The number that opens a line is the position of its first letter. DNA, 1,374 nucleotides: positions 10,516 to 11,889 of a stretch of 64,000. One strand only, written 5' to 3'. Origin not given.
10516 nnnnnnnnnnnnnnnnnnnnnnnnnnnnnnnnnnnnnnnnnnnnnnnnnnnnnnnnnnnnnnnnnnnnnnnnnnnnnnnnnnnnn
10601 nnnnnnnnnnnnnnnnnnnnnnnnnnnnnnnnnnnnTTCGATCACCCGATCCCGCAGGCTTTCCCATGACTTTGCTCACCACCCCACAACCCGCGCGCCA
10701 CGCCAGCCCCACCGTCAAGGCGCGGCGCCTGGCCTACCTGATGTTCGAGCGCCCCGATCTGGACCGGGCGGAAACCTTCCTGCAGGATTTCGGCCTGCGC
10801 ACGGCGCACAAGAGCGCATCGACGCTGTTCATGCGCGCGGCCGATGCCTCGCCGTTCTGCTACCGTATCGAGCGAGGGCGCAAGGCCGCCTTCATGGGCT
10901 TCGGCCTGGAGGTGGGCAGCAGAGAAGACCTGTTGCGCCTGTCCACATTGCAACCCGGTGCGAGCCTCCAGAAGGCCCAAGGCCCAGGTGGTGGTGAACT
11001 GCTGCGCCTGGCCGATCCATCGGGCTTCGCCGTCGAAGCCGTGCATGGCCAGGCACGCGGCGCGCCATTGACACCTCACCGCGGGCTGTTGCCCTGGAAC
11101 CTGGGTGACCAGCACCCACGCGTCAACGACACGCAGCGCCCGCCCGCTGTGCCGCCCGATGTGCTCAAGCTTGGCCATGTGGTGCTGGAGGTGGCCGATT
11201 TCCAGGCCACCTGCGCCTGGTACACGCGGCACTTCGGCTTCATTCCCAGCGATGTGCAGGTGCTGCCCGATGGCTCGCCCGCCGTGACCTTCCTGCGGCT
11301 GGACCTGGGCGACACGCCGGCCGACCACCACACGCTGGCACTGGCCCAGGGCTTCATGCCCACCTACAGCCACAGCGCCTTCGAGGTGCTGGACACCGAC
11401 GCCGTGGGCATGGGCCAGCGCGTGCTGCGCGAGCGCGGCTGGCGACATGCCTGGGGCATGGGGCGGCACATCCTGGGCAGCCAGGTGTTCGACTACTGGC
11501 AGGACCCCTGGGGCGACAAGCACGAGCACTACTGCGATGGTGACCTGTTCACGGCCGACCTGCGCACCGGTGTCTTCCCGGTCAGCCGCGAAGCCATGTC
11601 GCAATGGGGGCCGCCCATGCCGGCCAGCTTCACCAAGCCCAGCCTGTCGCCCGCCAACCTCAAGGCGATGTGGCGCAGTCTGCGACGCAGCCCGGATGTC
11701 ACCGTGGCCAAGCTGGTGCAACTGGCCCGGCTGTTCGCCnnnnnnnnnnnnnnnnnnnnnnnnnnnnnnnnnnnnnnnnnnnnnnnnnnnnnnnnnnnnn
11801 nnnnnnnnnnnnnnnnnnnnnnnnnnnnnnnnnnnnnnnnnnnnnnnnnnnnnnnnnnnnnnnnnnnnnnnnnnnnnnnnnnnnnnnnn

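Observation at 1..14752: tRNA-anchored aromatic catabolic cluster with duplicated hydroxylase/dioxygenase/amidohydrolase modules and no classical meta-cleavage hydrolase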

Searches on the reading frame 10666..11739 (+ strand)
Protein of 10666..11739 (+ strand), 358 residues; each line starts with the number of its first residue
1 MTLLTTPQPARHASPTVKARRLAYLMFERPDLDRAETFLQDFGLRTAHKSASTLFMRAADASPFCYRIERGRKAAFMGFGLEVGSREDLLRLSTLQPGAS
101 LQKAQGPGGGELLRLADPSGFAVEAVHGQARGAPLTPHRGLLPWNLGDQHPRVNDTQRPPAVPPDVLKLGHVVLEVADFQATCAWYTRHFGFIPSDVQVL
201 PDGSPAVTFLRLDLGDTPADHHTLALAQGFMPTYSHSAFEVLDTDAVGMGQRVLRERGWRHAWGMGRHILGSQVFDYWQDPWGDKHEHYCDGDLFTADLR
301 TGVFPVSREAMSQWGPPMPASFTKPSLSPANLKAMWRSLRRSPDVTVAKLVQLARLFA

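Call 10: search_protein_families(library=pfam, proteins=[window:10666-11739:+])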
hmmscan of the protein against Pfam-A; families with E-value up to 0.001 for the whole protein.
window:10666-11739:+ (358 aa): 1 family
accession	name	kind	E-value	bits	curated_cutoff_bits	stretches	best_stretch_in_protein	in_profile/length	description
PF00903.31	Glyoxalase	-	2.2e-10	41.4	20.6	1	168-283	1-116/121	Glyoxalase/Bleomycin resistance protein/Dioxygenase superfamily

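Call 11: search_protein_families(library=ncbifam, proteins=[window:10666-11739:+])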
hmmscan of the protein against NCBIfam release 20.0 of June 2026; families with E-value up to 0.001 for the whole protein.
window:10666-11739:+ (358 aa): 4 families
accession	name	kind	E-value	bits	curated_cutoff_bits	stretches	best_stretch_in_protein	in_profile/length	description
TIGR02295.1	HpaD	equivalog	3.6e-18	65.8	321.4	1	20-299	3-267/298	3,4-dihydroxyphenylacetate 2,3-dioxygenase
TIGR03213.1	23dbph12diox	equivalog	5.2e-16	58.9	366.45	1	20-287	2-260/287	biphenyl-2,3-diol 1,2-dioxygenase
TIGR03211.1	catechol_2_3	equivalog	7.4e-09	35.3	320.2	1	21-301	4-275/303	catechol 2,3-dioxygenase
NF045631.1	exdiol_diox_HsaC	equivalog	1.9e-07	30.5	450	1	169-294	141-271/296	iron-dependent extradiol dioxygenase HsaC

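Call 18: search_solved_structures(query=window:10666-11739:+, max_evalue=0.001)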
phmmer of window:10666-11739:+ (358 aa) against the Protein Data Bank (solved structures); distinct sequences matched with E-value up to 0.001: 3.
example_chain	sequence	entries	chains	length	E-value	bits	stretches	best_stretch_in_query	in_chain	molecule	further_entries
3b59_A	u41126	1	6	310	4.1e-11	45.4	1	24-318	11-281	Glyoxalase/bleomycin resistance protein/dioxygenase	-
2zi8_A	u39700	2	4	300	3.1e-05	26.1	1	108-315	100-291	PROBABLE BIPHENYL-2,3-DIOL 1,2-DIOXYGENASE BPHC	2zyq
1han_A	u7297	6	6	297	0.00098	21.1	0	168-289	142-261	2,3-DIHYDROXYBIPHENYL 1,2-DIOXYGENASE | BIPHENYL-2,3-DIOL 1,2-DIOXYGENASE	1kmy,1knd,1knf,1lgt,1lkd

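Call 34: find_homologous_proteins(query=window:10666-11739:+, max_evalue=1e-20)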
Query window:10666-11739:+ (358 aa): 3381 proteins with E <= 1e-20 among 8000 candidates; the best 120 are listed.
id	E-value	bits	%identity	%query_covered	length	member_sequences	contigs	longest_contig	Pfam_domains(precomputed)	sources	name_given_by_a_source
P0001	2.3e-245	831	100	100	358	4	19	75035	PF00903.32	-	-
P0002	1.6e-205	700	84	100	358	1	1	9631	PF00903.32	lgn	-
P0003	5.0e-177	606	73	100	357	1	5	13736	PF00903.32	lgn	-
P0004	1.3e-175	602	71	100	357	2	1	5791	PF00903.32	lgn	-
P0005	2.6e-175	601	71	100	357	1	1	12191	PF00903.32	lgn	-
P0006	4.1e-175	600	72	100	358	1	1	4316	PF00903.32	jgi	jgi:catechol 2,3-dioxygenase-like lactoylglutathione lyase family enzyme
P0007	1.1e-173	595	72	100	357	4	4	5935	PF00903.32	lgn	-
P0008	1.9e-173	594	69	100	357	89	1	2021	PF00903.32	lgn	-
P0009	1.9e-172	591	72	100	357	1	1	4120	PF00903.32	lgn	-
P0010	1.9e-171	588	72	100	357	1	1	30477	PF00903.32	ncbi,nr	ncbi:MAG TPA: VOC family protein [Moraxellaceae bacterium]|nr:VOC family protein [Moraxellaceae bact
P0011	2.2e-171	588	71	100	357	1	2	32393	PF00903.32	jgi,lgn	-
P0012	6.3e-171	586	69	100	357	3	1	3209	PF00903.32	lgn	-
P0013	1.0e-170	585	71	100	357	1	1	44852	PF00903.32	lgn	-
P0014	3.1e-170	584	71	99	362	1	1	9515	PF00903.32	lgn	-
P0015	5.9e-170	583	69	100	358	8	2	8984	PF00903.32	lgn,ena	-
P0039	6.3e-168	576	70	99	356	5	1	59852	PF00903.32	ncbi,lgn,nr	ncbi:MAG: glyoxalase [Rubrivivax sp.]|nr:MAG: glyoxalase [Rubrivivax sp.]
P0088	1.3e-164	565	68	99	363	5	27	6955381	PF00903.32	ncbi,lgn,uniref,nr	ncbi:VOC family protein [Pseudomonas aeruginosa]|uniref:VOC family protein n=1 Tax=Pseudomonas aerug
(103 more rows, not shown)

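Call 35: find_encoding_contigs(protein=P0088, flank=10000, max_places=2)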
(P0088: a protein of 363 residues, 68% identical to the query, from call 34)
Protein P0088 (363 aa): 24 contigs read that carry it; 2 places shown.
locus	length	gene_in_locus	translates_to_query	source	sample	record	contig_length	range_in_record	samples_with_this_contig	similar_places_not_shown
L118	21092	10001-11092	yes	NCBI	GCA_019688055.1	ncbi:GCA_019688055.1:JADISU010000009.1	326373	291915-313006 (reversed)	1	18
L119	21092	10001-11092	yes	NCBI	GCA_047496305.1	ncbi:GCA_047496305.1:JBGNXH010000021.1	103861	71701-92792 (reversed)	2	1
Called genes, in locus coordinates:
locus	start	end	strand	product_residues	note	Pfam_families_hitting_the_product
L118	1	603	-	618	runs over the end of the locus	PF06980:DUF1302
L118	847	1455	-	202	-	PF00440:TetR_N (weak), PF21306:TetR_C_40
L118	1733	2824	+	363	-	PF04909:Amidohydro_2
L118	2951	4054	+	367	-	PF04909:Amidohydro_2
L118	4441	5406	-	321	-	PF05721:PhyH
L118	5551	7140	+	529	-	PF01494:FAD_binding_3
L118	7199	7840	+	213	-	PF00440:TetR_N, PF21306:TetR_C_40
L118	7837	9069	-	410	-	PF00724:Oxidored_FMN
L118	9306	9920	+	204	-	PF00440:TetR_N, PF21306:TetR_C_40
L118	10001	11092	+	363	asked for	PF00903:Glyoxalase (weak)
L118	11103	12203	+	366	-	PF10370:Rv2993c-like_N (faint), PF01557:FAA_hydrolase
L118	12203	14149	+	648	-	PF00501:AMP-binding, PF13193:AMP-binding_C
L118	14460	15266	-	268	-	PF00561:Abhydrolase_1, PF12146:Hydrolase_4, PF12697:Abhydrolase_6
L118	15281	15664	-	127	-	PF14539:DUF4442 (weak), PF03061:4HBT (weak)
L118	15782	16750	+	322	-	PF01965:DJ-1_PfpI, PF12833:HTH_18, PF00165:HTH_AraC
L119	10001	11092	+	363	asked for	PF00903:Glyoxalase (weak)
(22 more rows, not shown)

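Call 48: find_encoding_contigs(protein=P0002, flank=10000, max_places=2)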
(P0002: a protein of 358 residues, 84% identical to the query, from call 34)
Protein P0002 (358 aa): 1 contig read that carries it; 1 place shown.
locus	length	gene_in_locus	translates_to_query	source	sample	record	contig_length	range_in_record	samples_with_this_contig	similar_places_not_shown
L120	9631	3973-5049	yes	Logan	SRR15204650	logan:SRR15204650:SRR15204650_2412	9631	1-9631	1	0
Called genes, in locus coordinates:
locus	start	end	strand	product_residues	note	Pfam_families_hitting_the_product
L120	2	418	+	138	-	?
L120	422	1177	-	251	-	PF00440:TetR_N, PF21306:TetR_C_40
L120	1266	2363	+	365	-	PF08240:ADH_N, PF13602:ADH_zinc_N_2 (weak)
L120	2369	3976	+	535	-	PF01494:FAD_binding_3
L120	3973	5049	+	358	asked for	PF00903:Glyoxalase (weak)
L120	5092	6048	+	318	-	PF01557:FAA_hydrolase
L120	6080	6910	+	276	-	PF00106:adh_short, PF08659:KR, PF13561:adh_short_C2, PF08643:DUF1776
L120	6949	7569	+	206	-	PF00440:TetR_N, PF21306:TetR_C_40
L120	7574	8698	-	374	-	PF04909:Amidohydro_2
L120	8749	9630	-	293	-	?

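Call 49: find_encoding_contigs(protein=P0039, flank=10000, max_places=2)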
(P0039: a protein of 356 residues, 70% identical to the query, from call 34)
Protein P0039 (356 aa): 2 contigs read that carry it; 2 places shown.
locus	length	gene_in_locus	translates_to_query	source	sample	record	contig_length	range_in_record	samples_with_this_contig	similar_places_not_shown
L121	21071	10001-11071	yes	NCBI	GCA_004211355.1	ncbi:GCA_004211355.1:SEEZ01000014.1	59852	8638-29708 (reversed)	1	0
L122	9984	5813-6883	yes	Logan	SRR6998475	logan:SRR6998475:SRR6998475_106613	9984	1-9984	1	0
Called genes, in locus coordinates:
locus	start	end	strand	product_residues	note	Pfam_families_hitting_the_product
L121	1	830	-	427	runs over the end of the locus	PF01370:Epimerase, PF13460:NAD_binding_10, PF13781:DoxX_3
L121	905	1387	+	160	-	-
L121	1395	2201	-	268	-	PF00106:adh_short, PF01370:Epimerase (faint), PF08659:KR, PF13561:adh_short_C2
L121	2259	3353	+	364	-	PF01734:Patatin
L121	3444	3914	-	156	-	-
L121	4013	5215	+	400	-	PF08240:ADH_N, PF00107:ADH_zinc_N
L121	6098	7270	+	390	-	-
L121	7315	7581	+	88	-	-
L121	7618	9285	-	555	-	PF07992:Pyr_redox_2 (faint), PF01494:FAD_binding_3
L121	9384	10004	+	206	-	PF00440:TetR_N, PF21306:TetR_C_40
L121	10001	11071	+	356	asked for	PF00903:Glyoxalase (weak)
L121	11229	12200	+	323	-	PF10370:Rv2993c-like_N (faint), PF01557:FAA_hydrolase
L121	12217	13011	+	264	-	PF00106:adh_short, PF08659:KR, PF13561:adh_short_C2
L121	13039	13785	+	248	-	PF00106:adh_short, PF01370:Epimerase (weak), PF08659:KR, PF13460:NAD_binding_10 (faint), PF13561:adh_short_C2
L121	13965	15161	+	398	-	PF00108:Thiolase_N, PF02803:Thiolase_C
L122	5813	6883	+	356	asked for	PF00903:Glyoxalase (weak)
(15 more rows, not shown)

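Call 56: search_dna_similar(query=window:10666-11739:+, collection=plasmids, mode=protein, max_rows=25, max_evalue=1e-20)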
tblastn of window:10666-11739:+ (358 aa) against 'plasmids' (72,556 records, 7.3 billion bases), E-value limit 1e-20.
Records with a match: 44; places in all: 45; records where one place covers at least 80% of the query: 44.
Best place of each record, by identity: 60-80% 7; <60% 37.
By first word of the organism name: Burkholderia 8; Streptomyces 8; Paraburkholderia 7; Cupriavidus 4; Novosphingobium 4; Prescottella 2; Rhodococcus 2; Caballeronia 2; Microvirga 1; Nonomuraea 1; and 5 more.
By predicted mobility (MOB-suite, as given by PLSDB): non-mobilizable 23; conjugative 11; mobilizable 10.
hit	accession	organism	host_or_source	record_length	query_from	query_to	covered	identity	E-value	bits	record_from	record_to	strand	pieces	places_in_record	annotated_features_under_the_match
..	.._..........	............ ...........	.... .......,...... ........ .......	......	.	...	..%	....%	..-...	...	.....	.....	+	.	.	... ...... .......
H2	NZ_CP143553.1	Burkholderia multivorans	Homo sapiens,bronchoalveolar lavage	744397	4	358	99%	69.0%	5e-158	497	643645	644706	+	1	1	VOC family protein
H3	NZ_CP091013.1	Burkholderia cenocepacia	-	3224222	4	358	99%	67.6%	8e-155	488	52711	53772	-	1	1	none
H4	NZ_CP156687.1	Burkholderia stagnalis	Bacterial cells,soils collected in ...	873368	4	358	99%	65.9%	3e-154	486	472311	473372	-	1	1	VOC family protein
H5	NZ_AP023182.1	Paraburkholderia sp. PGU19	Physopelta gutta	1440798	4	358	99%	64.5%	3e-153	484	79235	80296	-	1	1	record has no annotation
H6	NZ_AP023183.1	Paraburkholderia sp. PGU19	Physopelta gutta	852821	4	358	99%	64.5%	3e-151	478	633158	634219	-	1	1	VOC family protein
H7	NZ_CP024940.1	Paraburkholderia hospita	soil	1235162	4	358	99%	64.2%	9e-152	479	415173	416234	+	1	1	record has no annotation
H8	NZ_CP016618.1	Microvirga ossetica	Vicia alpestris,cell culture,nodules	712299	11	340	92%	51.2%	5e-98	325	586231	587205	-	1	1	VOC family protein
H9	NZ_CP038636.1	Cupriavidus oxalaticus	whole organism,sewage sludge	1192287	17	355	95%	46.4%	3e-80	274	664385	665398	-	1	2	none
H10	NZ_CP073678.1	Cupriavidus sp. KK10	Isolate,A bacterial consortium from ...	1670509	17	355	95%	46.1%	9e-80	272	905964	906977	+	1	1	none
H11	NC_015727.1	Cupriavidus necator N-1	soil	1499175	17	357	95%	45.5%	4e-79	271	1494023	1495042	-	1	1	record has no annotation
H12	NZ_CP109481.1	Streptomyces sp. NBC_01450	-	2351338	4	355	98%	43.0%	1e-77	266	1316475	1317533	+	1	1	none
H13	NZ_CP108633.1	Streptomyces sp. NBC_01136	-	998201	4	355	98%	42.7%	4e-76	262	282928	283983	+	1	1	VOC family protein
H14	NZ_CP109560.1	Streptomyces sp. NBC_01384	-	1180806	4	355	98%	42.7%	4e-76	262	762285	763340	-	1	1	record has no annotation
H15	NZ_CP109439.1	Streptomyces sp. NBC_01483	-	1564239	4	355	98%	42.1%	3e-76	262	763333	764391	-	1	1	none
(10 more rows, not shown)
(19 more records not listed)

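Call 57: get_annotated_region(hit=H1, flank=12000)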
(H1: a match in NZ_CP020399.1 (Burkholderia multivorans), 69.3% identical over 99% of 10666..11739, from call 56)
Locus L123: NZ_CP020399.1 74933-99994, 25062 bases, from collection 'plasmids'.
description: Burkholderia multivorans strain FDAARGOS_246 plasmid unnamed, complete sequence
organism: Burkholderia multivorans (NCBI taxid 87883)
taxonomy: Bacteria; Pseudomonadota; Betaproteobacteria; Burkholderiales; Burkholderiaceae; Burkholderia; Burkholderia multivorans
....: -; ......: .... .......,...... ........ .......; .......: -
typing (MOB-suite, as given by PLSDB): non-mobilizable
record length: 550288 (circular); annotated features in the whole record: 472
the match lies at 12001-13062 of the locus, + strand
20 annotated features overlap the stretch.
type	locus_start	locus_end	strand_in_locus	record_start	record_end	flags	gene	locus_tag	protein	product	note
CDS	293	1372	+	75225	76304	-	-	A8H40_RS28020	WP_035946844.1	tartrate dehydrogenase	GO:0046395 - carboxylic acid catabolic process [Evidence IEA]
CDS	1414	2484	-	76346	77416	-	-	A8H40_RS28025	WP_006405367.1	PAS domain-containing protein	-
CDS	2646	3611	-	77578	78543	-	-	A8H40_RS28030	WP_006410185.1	PDR/VanB family oxidoreductase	-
CDS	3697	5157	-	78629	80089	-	-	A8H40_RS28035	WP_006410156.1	NAD-dependent succinate-semialdehyde dehydrogenase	-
CDS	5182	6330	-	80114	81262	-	-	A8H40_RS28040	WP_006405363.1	ring-hydroxylating oxygenase subunit alpha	-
CDS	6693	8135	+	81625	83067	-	-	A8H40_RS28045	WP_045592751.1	cytosine permease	-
CDS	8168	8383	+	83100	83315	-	-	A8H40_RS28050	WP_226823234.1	hypothetical protein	-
CDS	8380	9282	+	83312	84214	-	-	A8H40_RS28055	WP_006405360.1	LysR substrate-binding domain-containing protein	-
CDS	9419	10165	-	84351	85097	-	-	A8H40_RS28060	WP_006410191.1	TetR/AcrR family transcriptional regulator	GO:0006355 - regulation of DNA-templated transcription [Evidence IEA]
CDS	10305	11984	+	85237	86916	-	-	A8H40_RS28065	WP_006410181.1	bifunctional 3-(3-hydroxy-phenyl)propionate/3-hydroxycinnamic acid hydroxylase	-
CDS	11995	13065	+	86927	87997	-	-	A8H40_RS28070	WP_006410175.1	VOC family protein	-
CDS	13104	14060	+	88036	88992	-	-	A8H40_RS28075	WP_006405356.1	fumarylacetoacetate hydrolase family protein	-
CDS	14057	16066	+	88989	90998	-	-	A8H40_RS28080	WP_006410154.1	acyl-CoA synthetase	-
CDS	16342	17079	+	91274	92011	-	-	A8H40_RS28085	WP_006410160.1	OmpW family outer membrane protein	-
CDS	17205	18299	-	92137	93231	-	-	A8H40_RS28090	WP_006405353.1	AraC family transcriptional regulator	GO:0006355 - regulation of DNA-templated transcription [Evidence IEA]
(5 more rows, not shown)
